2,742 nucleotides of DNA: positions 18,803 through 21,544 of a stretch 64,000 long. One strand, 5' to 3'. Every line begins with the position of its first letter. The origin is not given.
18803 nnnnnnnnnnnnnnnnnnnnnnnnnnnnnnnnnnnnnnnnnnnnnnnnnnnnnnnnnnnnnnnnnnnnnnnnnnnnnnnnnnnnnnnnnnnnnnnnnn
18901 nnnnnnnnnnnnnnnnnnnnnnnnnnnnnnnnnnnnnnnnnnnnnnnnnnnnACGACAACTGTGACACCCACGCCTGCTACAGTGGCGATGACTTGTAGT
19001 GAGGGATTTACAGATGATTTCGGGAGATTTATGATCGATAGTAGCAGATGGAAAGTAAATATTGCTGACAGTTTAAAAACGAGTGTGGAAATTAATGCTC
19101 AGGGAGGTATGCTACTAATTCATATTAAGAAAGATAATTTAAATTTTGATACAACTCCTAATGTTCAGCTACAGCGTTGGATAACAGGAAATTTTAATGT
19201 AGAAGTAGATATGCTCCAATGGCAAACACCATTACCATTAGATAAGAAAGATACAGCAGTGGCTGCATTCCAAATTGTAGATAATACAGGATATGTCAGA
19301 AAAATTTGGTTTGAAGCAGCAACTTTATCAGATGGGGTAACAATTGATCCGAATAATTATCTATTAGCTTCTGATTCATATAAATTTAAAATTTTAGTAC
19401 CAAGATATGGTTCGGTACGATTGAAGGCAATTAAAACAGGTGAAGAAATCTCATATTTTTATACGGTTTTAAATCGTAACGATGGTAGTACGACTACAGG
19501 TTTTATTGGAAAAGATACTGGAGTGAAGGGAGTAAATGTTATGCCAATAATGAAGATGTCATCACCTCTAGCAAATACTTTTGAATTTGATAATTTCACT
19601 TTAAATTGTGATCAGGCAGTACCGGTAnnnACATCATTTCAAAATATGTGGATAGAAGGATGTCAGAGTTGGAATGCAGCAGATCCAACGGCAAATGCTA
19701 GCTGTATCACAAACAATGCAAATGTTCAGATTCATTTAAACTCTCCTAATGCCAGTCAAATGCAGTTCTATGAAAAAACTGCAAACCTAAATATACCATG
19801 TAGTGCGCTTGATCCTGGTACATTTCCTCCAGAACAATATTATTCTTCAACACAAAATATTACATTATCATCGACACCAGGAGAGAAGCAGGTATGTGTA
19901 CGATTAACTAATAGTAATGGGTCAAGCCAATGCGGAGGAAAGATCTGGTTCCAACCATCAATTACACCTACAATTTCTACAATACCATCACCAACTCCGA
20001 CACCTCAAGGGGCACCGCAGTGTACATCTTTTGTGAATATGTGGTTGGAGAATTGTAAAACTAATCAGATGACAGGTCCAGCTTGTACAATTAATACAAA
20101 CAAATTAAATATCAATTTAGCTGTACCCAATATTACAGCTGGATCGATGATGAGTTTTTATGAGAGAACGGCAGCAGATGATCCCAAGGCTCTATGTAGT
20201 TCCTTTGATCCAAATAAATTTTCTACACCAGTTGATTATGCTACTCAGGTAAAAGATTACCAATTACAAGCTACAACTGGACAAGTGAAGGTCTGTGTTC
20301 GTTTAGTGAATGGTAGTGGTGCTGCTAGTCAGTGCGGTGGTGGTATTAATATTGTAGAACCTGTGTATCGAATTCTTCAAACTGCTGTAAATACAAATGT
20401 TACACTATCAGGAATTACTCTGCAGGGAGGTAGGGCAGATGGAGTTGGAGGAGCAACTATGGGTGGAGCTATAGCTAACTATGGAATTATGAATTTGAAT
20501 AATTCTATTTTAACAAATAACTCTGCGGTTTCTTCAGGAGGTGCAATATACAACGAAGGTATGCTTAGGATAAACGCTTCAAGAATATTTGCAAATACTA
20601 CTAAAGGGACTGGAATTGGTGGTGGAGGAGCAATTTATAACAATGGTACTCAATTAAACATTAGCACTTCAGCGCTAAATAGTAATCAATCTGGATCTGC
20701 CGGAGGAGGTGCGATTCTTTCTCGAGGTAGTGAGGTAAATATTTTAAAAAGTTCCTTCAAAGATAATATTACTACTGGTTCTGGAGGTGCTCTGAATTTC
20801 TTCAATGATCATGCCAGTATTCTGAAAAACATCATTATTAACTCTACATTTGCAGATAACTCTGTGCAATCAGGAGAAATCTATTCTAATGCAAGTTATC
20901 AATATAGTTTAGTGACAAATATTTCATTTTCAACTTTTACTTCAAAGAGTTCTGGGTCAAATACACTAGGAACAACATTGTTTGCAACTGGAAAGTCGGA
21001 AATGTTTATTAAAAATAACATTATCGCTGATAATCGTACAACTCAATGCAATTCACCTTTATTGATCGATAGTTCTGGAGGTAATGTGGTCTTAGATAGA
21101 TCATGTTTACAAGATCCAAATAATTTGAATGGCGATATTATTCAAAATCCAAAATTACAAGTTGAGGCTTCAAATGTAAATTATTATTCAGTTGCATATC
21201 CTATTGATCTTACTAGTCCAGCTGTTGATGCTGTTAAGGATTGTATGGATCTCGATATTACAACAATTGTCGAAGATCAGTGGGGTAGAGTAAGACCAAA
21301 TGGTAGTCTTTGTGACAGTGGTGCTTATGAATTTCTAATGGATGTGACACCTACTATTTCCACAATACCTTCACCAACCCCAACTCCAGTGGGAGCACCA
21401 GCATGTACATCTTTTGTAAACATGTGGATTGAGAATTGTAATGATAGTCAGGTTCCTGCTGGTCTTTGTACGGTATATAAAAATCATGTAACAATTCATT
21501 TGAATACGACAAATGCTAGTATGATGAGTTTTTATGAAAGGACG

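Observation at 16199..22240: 2013-aa Pmp-repeat adhesin with a >95% identical internal segmental duplication and a novel 4-Cys module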

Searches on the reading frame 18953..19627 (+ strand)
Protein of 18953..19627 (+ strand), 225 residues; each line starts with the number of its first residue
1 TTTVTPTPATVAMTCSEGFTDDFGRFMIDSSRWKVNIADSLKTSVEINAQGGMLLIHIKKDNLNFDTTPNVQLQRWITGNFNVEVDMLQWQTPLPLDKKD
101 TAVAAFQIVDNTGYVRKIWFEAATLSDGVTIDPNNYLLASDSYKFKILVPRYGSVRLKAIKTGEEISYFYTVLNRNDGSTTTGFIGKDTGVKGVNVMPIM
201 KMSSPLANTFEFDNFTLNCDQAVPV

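Call 21: search_protein_families(library=pfam, proteins=[window:18953-19627:+], max_evalue=10)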
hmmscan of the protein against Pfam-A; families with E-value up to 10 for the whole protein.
seq(225 aa): 1 family
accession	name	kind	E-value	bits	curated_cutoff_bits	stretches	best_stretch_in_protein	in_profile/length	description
PF20074.4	DUF6470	-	0.28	11.2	28.9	1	43-90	126-171/178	Family of unknown function (DUF6470)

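Call 34: find_homologous_proteins(query=window:18953-19627:+, max_evalue=0.01)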
Query seq(225 aa): 236 candidates shared short words with the query, none scored E <= 0.01.

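Call 51: predict_structure(alignment_id=A3)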
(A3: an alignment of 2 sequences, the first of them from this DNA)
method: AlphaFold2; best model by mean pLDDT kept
length: 211 residues; sequences in the alignment: 2
mean_pLDDT: 54.8   pTM: 0.59
mean pLDDT of the five models: 54.8, 48.3, 37.9, 30.3, 29.3
residues with pLDDT >= 90: 0; 70-90: 41; 50-70: 78; < 50: 92
segments of 3 or more residues with pLDDT < 50: 6-63, 80-90, 127-130, 190-204
pLDDT, mean of each block of 10 residues (from residue 1): 43 30 39 39 36 38 58 63 42 61 65 56 52 67 74 83 76 81 60 40 51 43
secondary structure, 60 per line:
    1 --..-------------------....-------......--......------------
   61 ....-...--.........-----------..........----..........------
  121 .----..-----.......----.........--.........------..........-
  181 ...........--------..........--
elements in order: E24-27 E35-40 E43-48 E61-64 E66-68 E71-79 E91-100 E105-114 E133-139 E144-152 E155-163 E170-179 E181-191 E200-209

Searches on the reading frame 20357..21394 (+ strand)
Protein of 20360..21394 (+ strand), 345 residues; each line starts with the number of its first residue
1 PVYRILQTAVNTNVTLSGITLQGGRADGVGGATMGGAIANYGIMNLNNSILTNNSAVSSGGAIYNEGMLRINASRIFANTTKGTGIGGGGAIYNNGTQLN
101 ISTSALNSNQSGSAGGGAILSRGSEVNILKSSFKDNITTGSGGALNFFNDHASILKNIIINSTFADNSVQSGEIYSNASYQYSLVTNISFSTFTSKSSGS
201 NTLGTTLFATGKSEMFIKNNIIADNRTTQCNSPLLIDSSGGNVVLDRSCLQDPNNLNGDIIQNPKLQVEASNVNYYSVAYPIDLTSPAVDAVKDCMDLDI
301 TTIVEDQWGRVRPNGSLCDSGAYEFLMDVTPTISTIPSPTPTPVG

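Call 21: search_protein_families(library=pfam, proteins=[window:20357-21343:+], max_evalue=10)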
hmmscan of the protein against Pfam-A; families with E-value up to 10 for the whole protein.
seq(329 aa): 1 family
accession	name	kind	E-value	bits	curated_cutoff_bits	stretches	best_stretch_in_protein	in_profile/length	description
PF02415.23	Chlam_PMP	-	0.016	15.8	20.6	2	50-67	2-19/19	Chlamydia polymorphic membrane protein (Chlamydia_PMP) repeat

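Call 78: search_protein_families(library=ncbifam, proteins=[window:20360-21394:+], max_evalue=0.1)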
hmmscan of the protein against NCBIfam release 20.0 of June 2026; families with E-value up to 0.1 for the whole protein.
window:20360-21394:+ (345 aa): 1 family
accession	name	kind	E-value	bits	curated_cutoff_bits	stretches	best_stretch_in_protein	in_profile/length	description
NF041518.1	choice_anch_Q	domain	4.5e-07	30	25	1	284-325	21-57/58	choice-of-anchor Q domain-containing protein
